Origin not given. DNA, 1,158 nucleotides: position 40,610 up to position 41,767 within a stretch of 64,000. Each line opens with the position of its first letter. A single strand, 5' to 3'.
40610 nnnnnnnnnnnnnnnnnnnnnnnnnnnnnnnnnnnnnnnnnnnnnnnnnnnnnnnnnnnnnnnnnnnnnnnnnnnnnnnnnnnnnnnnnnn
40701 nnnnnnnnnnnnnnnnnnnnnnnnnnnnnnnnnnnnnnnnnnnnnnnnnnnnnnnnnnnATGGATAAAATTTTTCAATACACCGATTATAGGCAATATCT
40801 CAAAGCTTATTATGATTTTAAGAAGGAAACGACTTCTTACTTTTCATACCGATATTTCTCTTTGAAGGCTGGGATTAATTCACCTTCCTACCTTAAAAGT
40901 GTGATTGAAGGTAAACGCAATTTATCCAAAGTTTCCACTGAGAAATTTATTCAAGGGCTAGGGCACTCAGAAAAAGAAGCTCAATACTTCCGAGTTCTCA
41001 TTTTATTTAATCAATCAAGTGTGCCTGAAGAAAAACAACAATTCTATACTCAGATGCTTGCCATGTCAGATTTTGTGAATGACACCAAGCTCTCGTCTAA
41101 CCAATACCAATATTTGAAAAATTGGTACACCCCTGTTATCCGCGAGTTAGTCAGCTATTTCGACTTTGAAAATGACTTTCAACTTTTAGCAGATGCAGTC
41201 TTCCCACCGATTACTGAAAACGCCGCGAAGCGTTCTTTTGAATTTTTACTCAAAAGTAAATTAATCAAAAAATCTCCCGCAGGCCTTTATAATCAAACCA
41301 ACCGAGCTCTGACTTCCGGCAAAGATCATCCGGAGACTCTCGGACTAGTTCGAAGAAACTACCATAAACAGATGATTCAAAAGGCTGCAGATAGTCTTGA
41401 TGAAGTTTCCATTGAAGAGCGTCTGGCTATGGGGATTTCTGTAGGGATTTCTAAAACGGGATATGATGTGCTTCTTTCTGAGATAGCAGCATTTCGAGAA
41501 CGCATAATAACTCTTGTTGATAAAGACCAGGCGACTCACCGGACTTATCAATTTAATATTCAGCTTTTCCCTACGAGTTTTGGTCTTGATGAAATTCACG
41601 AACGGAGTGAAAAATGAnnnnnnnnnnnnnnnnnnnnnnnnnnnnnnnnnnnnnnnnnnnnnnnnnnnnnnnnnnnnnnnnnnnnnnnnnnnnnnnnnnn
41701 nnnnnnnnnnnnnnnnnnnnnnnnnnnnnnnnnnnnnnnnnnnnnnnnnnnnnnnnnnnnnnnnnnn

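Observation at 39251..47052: Recurring divergent module, large copy: T9SS-tailed GH18 chitinase <-> TIGR02147/DUF4423 protein + ATGA-coupled lipoprotein + 1,254-aa CTD-tailed secreted protein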

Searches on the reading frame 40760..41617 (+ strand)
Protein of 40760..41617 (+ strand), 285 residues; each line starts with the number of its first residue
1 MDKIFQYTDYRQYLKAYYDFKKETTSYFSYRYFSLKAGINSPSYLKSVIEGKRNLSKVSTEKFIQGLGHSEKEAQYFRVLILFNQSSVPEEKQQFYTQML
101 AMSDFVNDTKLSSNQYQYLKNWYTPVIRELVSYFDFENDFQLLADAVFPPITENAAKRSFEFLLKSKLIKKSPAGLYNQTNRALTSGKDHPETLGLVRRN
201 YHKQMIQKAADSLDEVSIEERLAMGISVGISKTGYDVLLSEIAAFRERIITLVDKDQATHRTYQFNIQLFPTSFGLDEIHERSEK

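Call 10: search_protein_families(library=ncbifam, proteins=[window:40760-41617:+], max_evalue=0.01)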
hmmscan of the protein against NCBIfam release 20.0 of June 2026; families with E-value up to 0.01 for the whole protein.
window:40760-41617:+ (285 aa): 1 family
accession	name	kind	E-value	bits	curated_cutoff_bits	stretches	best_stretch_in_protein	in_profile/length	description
TIGR02147.1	Fsuc_second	paralog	2e-76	257.1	50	1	1-274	1-271/272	TIGR02147 family protein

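Call 11: search_protein_families(library=pfam, proteins=[window:40760-41617:+], max_evalue=0.01)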
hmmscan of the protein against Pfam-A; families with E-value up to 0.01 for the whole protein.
window:40760-41617:+ (285 aa): 1 family
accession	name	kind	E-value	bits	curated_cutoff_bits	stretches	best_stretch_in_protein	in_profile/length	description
PF14394.12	DUF4423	-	4.9e-29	101.7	30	1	108-271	7-164/165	Domain of unknown function (DUF4423)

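Call 17: find_homologous_proteins(query=window:40760-41617:+)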
Query window:40760-41617:+ (285 aa): 199 proteins with E <= 0.001 among 701 candidates; the best 120 are listed.
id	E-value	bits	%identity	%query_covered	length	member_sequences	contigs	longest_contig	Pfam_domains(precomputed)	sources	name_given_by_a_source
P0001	2.8e-182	622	99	100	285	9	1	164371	PF14394.13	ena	-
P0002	1.7e-120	420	67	97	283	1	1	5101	PF14394.13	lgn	-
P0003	2.1e-117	409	67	99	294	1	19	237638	PF14394.13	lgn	-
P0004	1.2e-76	276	48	96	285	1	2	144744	PF14394.13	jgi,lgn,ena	-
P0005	2.4e-74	268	45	98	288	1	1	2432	PF14394.13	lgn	-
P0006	3.0e-74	268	48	96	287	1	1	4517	PF14394.13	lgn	-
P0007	4.3e-74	268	45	99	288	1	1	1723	PF14394.13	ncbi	-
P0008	1.4e-73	266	43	100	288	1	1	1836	PF14394.13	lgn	-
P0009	4.1e-73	264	47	96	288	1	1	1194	PF14394.13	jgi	jgi:uncharacterized protein (TIGR02147 family)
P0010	4.2e-73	264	48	96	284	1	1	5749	PF14394.13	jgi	jgi:uncharacterized protein (TIGR02147 family)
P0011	9.0e-73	263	48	98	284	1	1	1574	PF14394.13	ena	-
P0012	1.4e-72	263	45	98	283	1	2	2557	PF14394.13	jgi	jgi:uncharacterized protein (TIGR02147 family)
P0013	2.7e-72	262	47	96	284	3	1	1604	PF14394.13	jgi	jgi:uncharacterized protein (TIGR02147 family)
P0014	4.3e-72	261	45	98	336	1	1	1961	PF14394.13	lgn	-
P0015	1.3e-71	259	46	99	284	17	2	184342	PF14394.13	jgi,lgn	jgi:uncharacterized protein (TIGR02147 family)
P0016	1.8e-71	259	45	97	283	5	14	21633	PF14394.13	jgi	jgi:uncharacterized protein (TIGR02147 family)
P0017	3.2e-71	258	45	96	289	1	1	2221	PF14394.13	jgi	jgi:uncharacterized protein (TIGR02147 family)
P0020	1.7e-70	256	44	96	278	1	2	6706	PF14394.13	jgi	jgi:uncharacterized protein (TIGR02147 family)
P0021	1.8e-70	256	45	96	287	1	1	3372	PF14394.13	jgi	jgi:uncharacterized protein (TIGR02147 family)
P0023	5.0e-70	254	47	95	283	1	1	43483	PF14394.13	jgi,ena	jgi:uncharacterized protein (TIGR02147 family)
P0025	1.2e-69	253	45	98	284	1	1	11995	PF14394.13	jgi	jgi:uncharacterized protein (TIGR02147 family)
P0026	1.9e-69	252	43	98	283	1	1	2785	PF14394.13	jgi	jgi:uncharacterized protein (TIGR02147 family)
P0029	2.8e-69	252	43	97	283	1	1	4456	PF14394.13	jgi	jgi:uncharacterized protein (TIGR02147 family)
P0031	4.8e-69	251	44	96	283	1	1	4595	PF14394.13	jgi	jgi:uncharacterized protein (TIGR02147 family)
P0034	3.6e-68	248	43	96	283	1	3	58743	PF14394.13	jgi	jgi:uncharacterized protein (TIGR02147 family)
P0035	8.1e-68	247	43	96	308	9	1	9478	PF14394.13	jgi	jgi:uncharacterized protein (TIGR02147 family)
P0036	8.1e-68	247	43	96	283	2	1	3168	PF14394.13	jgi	jgi:uncharacterized protein (TIGR02147 family)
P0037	8.2e-68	247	43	96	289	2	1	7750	PF14394.13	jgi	jgi:uncharacterized protein (TIGR02147 family)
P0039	1.2e-67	246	43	98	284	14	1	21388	PF14394.13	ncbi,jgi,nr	ncbi:MAG: TIGR02147 family protein [Fibrobacter sp.]|nr:TIGR02147 family protein [Fibrobacter sp.]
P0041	1.8e-67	246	41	96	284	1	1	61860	PF14394.13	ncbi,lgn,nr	ncbi:MAG: TIGR02147 family protein [Chitinispirillaceae bacterium]|nr:TIGR02147 family protein [Chit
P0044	4.7e-67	244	45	96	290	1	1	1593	PF14394.13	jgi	jgi:uncharacterized protein (TIGR02147 family)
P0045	5.3e-67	244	45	96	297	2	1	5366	PF14394.13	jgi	jgi:uncharacterized protein (TIGR02147 family)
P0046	1.0e-66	243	46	96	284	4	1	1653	PF14394.13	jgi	jgi:uncharacterized protein (TIGR02147 family)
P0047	1.4e-66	243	45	96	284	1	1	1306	PF14394.13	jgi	jgi:uncharacterized protein (TIGR02147 family)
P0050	5.2e-66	241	44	100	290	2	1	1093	PF14394.13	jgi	jgi:uncharacterized protein (TIGR02147 family)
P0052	5.8e-66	241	41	96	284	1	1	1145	PF14394.13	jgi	jgi:uncharacterized protein (TIGR02147 family)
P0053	6.5e-66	241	45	96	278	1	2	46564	PF14394.13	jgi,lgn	jgi:uncharacterized protein (TIGR02147 family)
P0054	8.3e-66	240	43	96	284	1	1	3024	PF14394.13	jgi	jgi:uncharacterized protein (TIGR02147 family)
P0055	1.3e-65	240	42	99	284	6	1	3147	PF14394.13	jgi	jgi:uncharacterized protein (TIGR02147 family)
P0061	6.8e-65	237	45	96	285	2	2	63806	PF14394.13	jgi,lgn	jgi:uncharacterized protein (TIGR02147 family)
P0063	9.0e-65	237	45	96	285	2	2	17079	PF14394.13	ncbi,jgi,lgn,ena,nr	ncbi:MAG: TIGR02147 family protein [Fibrobacter sp.]|nr:TIGR02147 family protein [Fibrobacter sp.]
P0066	1.7e-64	236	45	97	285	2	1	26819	PF14394.13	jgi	jgi:uncharacterized protein (TIGR02147 family)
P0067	2.1e-64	236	42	96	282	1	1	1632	PF14394.13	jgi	jgi:uncharacterized protein (TIGR02147 family)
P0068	2.2e-64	236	44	96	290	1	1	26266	PF14394.13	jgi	jgi:uncharacterized protein (TIGR02147 family)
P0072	1.4e-63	233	42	96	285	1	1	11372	PF14394.13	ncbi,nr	ncbi:MAG TPA: TIGR02147 family protein [Chitinispirillaceae bacterium]|nr:TIGR02147 family protein [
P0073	1.6e-63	233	42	95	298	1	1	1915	PF14394.13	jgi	jgi:uncharacterized protein (TIGR02147 family)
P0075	2.2e-63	232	41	96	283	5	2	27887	PF14394.13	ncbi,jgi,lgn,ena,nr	ncbi:MAG: TIGR02147 family protein [Fibrobacter sp.]|nr:TIGR02147 family protein [Fibrobacter sp.]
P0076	5.4e-63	231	43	96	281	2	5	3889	PF14394.13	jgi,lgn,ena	jgi:uncharacterized protein (TIGR02147 family)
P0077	6.2e-63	231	40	96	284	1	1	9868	PF14394.13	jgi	jgi:uncharacterized protein (TIGR02147 family)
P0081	3.2e-62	229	44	96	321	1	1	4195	PF14394.13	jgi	jgi:uncharacterized protein (TIGR02147 family)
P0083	4.4e-62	228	43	96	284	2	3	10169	PF14394.13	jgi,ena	jgi:uncharacterized protein (TIGR02147 family)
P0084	6.6e-62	228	42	96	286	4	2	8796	PF14394.13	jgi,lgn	jgi:uncharacterized protein (TIGR02147 family)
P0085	2.3e-61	226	43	96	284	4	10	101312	PF14394.13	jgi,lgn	jgi:uncharacterized protein (TIGR02147 family)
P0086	1.5e-60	223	41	96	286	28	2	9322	PF14394.13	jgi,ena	jgi:uncharacterized protein (TIGR02147 family)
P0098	6.3e-52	195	35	96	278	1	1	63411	PF14394.13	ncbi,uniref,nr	ncbi:TIGR02147 family protein [Chitinispirillales bacterium ANBcel5]|uniref:TIGR02147 family protein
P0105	4.7e-48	182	35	95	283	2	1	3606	PF14394.13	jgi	jgi:uncharacterized protein (TIGR02147 family)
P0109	1.4e-46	177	36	96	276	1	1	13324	PF14394.13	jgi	jgi:uncharacterized protein (TIGR02147 family)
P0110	6.1e-46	175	36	95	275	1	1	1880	PF14394.13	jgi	jgi:uncharacterized protein (TIGR02147 family)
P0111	6.5e-46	175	35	98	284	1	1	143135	PF14394.13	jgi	jgi:uncharacterized protein (TIGR02147 family)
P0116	2.0e-45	174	35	96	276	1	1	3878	PF14394.13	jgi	jgi:uncharacterized protein (TIGR02147 family)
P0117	3.3e-45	173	36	96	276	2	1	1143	PF14394.13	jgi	jgi:uncharacterized protein (TIGR02147 family)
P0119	4.7e-45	172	34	96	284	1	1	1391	PF14394.13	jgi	jgi:uncharacterized protein (TIGR02147 family)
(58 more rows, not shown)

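Call 23: find_related_loci(query=A2, collection=genome_contigs, flank=7000)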
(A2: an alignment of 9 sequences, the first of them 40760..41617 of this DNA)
Query A2 (285 aa) in genome_contigs; peptide patterns used: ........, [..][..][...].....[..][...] (x = any residue, [..] = any of these).
169 stretches matched a pattern; 137 encode a relative of the query (tblastn E <= 1e-3); the best 80 are kept; 80 distinct loci.
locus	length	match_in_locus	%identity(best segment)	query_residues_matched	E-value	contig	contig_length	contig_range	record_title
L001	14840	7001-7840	43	1-283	5e-79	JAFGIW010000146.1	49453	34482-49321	MAG: Chitinispirillaceae bacterium isolate Zod_Metabat.237 k87_9030728, whole genome shotgun sequence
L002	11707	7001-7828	44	1-279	4e-77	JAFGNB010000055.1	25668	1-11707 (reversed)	MAG: Chitinispirillaceae bacterium isolate Zod_Metabat.521 k87_2184550, whole genome shotgun sequence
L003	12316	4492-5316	46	1-278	1e-75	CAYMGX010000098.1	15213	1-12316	MAG TPA_asm: uncultured Fibrobacter sp. isolate SRP294416_co1_262 genome assembly, contig: NODE_8096_length_15213_cov_13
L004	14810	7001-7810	41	1-273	2e-75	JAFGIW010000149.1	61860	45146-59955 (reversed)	MAG: Chitinispirillaceae bacterium isolate Zod_Metabat.237 k87_9407778, whole genome shotgun sequence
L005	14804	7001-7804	42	1-271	2e-75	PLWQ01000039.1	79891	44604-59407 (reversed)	MAG: Fibrobacteres bacterium isolate fen_1185 73.20120800_E1D.40_contig_11353, whole genome shotgun sequence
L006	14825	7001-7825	46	1-278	1e-74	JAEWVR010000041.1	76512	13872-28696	MAG: Fibrobacteres bacterium isolate OH_SDB_7 k127_229706, whole genome shotgun sequence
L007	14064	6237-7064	43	1-279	3e-74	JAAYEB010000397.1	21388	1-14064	MAG: Fibrobacter sp. isolate AS06rmzACSIP_609 551016_AS06, whole genome shotgun sequence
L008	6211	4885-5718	43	1-284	4e-74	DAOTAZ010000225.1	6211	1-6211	MAG TPA_asm: Chitinispirillaceae bacterium isolate AMR_MDS_2020 NODE_10658_length_6211_cov_4.984243, whole genome shotgu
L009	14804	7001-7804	41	1-271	8e-74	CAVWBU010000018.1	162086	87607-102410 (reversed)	MAG: uncultured Fibrobacterota bacterium isolate MFD03726.bin.1.27 genome assembly, contig: contig_18758, whole genome s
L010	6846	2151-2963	42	1-273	2e-72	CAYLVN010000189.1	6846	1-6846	MAG TPA_asm: uncultured Fibrobacter sp. isolate SRP192927_co6_750 genome assembly, contig: NODE_30190_length_6846_cov_4.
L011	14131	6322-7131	43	1-273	3e-72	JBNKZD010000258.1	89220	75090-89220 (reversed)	MAG: Chitinispirillaceae bacterium isolate D1.bin.5.orig k141_1827059, whole genome shotgun sequence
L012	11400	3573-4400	43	1-279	3e-72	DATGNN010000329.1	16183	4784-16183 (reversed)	MAG TPA_asm: Chitinispirillaceae bacterium isolate SMAG_U10344 k141_576724, whole genome shotgun sequence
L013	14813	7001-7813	41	1-273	3e-71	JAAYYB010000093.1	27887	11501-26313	MAG: Fibrobacter sp. isolate AS06rmzACSIP_199 201183_AS06, whole genome shotgun sequence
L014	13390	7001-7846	40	1-285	4e-71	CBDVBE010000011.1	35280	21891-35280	MAG TPA_asm: uncultured bacterium isolate SRR22302353_binner13_Refined_44 genome assembly, contig: ERZ25073599.295, whol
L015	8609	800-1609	44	1-273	2e-70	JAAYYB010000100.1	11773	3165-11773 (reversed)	MAG: Fibrobacter sp. isolate AS06rmzACSIP_199 225016_AS06, whole genome shotgun sequence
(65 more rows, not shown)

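Call 29: predict_structure(alignment_id=A1)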
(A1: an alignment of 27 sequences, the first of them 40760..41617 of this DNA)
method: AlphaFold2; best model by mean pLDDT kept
length: 285 residues; sequences in the alignment: 27
mean_pLDDT: 88.2   pTM: 0.62
mean pLDDT of the five models: 88.2, 88.2, 87.5, 76.2, 75.7
residues with pLDDT >= 90: 160; 70-90: 108; 50-70: 16; < 50: 1
segments of 3 or more residues with pLDDT < 50: none
pLDDT, mean of each block of 10 residues (from residue 1): 81 95 94 96 96 96 95 95 93 87 68 85 94 91 95 98 94 88 67 71 92 93 90 85 83 82 88 86 78
secondary structure, 60 per line:
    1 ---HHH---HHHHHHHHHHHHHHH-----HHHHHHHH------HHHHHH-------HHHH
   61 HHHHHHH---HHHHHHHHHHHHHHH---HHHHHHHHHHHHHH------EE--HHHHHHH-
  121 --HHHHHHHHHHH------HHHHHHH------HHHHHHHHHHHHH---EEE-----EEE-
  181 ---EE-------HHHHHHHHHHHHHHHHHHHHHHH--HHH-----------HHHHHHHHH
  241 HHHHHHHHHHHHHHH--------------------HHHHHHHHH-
elements in order: H10-24 H30-37 H44-49 H57-67 H71-85 H89-102 H113-119 H123-133 H140-146 H153-165 E169-171 E177-179 H193-215 H232-255 H276-284

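Call 33: fold_search(model_id=the predicted structure, library=pdb)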
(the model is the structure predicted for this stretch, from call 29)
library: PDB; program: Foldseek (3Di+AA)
matches with E <= 10: 448; with E <= 0.001: 0
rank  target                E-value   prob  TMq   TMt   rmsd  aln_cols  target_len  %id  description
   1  5yhx_B                1.6e-01  0.44  0.16  0.27  17.2       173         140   17  Structure of Lactococcus lactis ZitR, wild type (released 2017-12-06)
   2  3by6_D                2.2e-01  0.54  0.18  0.34  13.3       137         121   13  Crystal structure of a transcriptional regulator from Oenococcus oeni (released 2008-02-19)
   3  4g6q_B                2.5e-01  0.94  0.36  0.53   5.9       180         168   13  The crystal structure of a functionally unknown protein Kfla_6221 from Kribbella flavida DSM 17836 (released 2012-09-19)
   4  1bja_A                4.3e-01  0.72  0.17  0.43   8.5       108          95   19  ACTIVATION DOMAIN OF THE PHAGE T4 TRANSCRIPTION FACTOR MOTA (released 1998-11-04)
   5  2qww_G                4.5e-01  0.30  0.16  0.29  16.1       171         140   10  Crystal structure of multiple antibiotic-resistance repressor (MarR) (YP_013417.1) from Listeria monocytogenes 4b F236 (released 2007-08-21)
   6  7b5t_B                4.8e-01  0.35  0.16  0.21  16.6       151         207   13  S. agalactiae BusR transcription factor (released 2021-08-11)
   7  2qww_H                5.0e-01  0.18  0.13  0.23  16.1       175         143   11  Crystal structure of multiple antibiotic-resistance repressor (MarR) (YP_013417.1) from Listeria monocytogenes 4b F236 (released 2007-08-21)
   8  1w5t_A                5.3e-01  0.38  0.23  0.18  12.0       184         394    9  Structure of the Aeropyrum Pernix ORC2 protein (ADPNP-ADP complexes) (released 2004-10-05)
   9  2qww_C                5.3e-01  0.30  0.16  0.30  16.1       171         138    9  Crystal structure of multiple antibiotic-resistance repressor (MarR) (YP_013417.1) from Listeria monocytogenes 4b F236 (released 2007-08-21)
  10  7vo0_G                5.3e-01  0.23  0.16  0.30  17.9       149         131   12  Streptomyces coelicolor zinc uptake regulator complexed with zinc and DNA (trimer of dimers) (released 2022-08-03)
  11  2qww_F                5.6e-01  0.25  0.16  0.29  16.0       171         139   12  Crystal structure of multiple antibiotic-resistance repressor (MarR) (YP_013417.1) from Listeria monocytogenes 4b F236 (released 2007-08-21)
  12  7wze_Y                5.6e-01  0.15  0.15  0.24  17.5       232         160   13  Structure of Transcriptional regulator from Bacillus subtilis (strain 168) (released 2022-04-20)
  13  4esf                  5.9e-01  0.38  0.18  0.38   8.5       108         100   18  Crystal structure of PadR-like transcriptional regulator (BCE3449) from Bacillus cereus strain ATCC 10987 (released 2012-12-05)
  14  22oz_B                5.9e-01  0.20  0.17  0.26  18.1       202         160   12  Structural insights into HpaR-mediated recognition of hrpX and hrpG in Xanthomonas campestris pv. campestris (released 2026-03-11)
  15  7pwj_FFF              6.8e-01  0.30  0.20  0.35  16.7       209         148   14  dUTPase from human in complex with Stl (released 2022-12-28)
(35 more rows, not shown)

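Call 44: find_encoding_contigs(protein=P0003, flank=8000, max_places=3)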
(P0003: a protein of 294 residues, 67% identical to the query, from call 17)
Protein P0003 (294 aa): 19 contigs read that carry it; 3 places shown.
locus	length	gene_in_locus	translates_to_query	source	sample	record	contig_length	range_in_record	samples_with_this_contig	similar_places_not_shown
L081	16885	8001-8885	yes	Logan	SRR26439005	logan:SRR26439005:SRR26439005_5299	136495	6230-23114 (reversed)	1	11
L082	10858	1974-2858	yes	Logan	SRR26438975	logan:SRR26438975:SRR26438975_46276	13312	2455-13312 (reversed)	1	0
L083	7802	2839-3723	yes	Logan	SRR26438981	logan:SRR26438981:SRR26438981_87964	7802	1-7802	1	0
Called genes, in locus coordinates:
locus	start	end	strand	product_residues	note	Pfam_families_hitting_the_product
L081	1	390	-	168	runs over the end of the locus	PF03938:OmpH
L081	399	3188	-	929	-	PF08479:POTRA_2 (faint), PF07244:POTRA, PF01103:Omp85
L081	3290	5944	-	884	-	PF02861:Clp_N, PF00004:AAA, PF17871:AAA_lid_9, PF00158:Sigma54_activat, PF07724:AAA_2, PF00004:AAA, PF07728:AAA_5, PF10431:ClpB_D2-small, +6 more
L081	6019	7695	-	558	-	PF13481:AAA_25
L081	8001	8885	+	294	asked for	PF14394:DUF4423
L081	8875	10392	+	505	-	-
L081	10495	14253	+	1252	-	-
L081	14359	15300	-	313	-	PF08668:HDOD, PF01966:HD (faint)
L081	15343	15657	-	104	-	-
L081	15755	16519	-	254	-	PF04542:Sigma70_r2, PF04539:Sigma70_r3 (weak), PF08281:Sigma70_r4_2, PF04545:Sigma70_r4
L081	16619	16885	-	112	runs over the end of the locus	-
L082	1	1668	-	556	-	?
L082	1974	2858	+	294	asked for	PF14394:DUF4423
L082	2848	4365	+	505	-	-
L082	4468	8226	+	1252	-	-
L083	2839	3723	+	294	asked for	PF14394:DUF4423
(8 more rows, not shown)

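Call 45: find_encoding_contigs(protein=P0001, flank=3000, max_places=2)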
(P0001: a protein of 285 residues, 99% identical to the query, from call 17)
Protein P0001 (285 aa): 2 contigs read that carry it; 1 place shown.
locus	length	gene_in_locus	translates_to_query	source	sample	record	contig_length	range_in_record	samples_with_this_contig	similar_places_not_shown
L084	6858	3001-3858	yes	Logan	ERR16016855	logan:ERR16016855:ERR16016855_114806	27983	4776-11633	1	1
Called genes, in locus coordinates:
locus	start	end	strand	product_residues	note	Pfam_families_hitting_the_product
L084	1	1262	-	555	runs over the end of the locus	PF13481:AAA_25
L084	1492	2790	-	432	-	PF00704:Glyco_hydro_18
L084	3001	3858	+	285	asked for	PF14394:DUF4423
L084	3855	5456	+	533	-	-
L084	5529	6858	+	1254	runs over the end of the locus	-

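Call 69: search_protein_representatives(alignment_id=A1)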
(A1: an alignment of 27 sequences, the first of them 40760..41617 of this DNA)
Query: 27 sequences, 282 profile positions. Proteins with E-value up to 0.001 (for the whole library): 18519; up to 1e-10: 13158; up to 1e-30: 4056. The best 150 are listed.
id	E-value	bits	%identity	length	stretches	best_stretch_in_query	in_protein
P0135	7.1e-114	396.3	-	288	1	1-277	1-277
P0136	9.4e-112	389.4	-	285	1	1-277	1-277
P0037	2.4e-111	388.0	-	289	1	2-275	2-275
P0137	1.9e-110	385.1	-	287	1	1-276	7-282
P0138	3.7e-104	364.5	-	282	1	1-276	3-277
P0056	4.9e-104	364.0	-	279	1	2-276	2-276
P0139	1.8e-102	358.9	-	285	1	1-272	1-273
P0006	8.8e-100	350.1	-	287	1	1-279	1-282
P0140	2.3e-99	348.7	-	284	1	1-277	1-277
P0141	3.6e-99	348.1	-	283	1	2-279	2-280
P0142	1.7e-98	345.9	-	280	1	1-274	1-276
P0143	4.7e-97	341.1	-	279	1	1-277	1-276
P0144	2.3e-95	335.6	-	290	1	1-276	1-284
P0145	7.0e-95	334.0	-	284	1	1-276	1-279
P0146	2.7e-92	325.5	-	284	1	3-274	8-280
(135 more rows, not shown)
